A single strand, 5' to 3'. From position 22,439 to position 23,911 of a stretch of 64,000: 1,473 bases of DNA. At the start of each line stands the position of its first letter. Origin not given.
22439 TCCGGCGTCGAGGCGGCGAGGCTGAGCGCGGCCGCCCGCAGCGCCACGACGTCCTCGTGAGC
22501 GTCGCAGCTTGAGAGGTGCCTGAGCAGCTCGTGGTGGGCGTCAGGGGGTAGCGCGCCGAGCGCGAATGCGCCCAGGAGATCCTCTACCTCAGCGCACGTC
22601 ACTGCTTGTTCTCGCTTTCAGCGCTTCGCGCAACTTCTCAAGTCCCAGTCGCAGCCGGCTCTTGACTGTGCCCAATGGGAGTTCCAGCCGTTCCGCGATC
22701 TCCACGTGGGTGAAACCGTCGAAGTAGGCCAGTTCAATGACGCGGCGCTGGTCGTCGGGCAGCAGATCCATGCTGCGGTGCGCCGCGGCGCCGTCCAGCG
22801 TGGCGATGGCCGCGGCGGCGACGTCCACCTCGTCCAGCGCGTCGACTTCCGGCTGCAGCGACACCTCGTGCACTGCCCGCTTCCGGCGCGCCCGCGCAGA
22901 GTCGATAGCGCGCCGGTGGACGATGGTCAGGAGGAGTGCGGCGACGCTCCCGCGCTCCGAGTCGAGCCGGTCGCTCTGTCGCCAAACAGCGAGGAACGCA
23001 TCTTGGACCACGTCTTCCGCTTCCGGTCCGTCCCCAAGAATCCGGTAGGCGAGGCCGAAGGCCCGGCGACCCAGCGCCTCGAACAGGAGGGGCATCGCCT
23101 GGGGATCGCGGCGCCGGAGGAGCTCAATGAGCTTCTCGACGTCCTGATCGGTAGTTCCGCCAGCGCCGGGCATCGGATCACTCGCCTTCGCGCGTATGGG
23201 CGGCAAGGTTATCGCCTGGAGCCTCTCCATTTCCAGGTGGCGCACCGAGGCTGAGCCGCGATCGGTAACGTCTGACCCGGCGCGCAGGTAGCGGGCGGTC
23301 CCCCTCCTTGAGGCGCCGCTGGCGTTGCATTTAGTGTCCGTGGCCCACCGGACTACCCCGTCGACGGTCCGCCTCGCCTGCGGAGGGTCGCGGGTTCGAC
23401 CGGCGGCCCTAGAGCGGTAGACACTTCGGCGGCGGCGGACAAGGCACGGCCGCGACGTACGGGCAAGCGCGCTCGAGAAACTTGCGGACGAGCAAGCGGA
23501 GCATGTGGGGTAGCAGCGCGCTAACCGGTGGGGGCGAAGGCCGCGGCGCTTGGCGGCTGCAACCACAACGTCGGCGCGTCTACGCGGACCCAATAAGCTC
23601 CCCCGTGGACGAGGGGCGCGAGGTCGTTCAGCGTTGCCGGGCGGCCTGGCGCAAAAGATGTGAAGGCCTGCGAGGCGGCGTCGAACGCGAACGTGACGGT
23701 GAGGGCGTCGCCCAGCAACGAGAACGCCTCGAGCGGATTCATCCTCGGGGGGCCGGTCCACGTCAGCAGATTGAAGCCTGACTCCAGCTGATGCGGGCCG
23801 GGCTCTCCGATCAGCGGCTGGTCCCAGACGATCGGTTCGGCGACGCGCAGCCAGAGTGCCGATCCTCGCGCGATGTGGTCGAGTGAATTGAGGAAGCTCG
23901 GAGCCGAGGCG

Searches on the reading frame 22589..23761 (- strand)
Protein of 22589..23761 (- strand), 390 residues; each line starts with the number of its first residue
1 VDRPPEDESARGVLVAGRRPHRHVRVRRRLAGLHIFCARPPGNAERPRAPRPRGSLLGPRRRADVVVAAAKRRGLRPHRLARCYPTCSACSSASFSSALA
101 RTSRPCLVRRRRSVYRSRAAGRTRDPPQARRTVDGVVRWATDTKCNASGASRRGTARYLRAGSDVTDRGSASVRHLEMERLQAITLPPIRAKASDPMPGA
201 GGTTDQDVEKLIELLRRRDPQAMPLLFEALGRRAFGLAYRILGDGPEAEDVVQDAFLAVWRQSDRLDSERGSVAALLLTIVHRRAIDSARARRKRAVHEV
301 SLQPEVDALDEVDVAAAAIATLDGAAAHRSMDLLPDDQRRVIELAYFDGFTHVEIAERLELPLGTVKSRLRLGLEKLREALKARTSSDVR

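Call 56: search_protein_families(library=pfam, proteins=[window:22589-23761:-], max_evalue=0.00001)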
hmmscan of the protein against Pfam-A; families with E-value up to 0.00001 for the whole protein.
window:22589-23761:- (390 aa): 4 families
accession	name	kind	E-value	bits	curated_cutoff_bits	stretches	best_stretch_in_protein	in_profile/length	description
PF04542.20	Sigma70_r2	-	1.5e-18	66.8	24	1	226-294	1-70/71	Sigma-70 region 2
PF08281.18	Sigma70_r4_2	-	6.1e-15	55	25.7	1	328-377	5-54/54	Sigma-70, region 4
PF04545.22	Sigma70_r4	-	1.5e-14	53.7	24.1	1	331-379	2-50/50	Sigma-70, region 4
PF07638.17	Sigma70_ECF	-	5.6e-12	46.4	21.1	1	207-381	3-183/185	ECF sigma factor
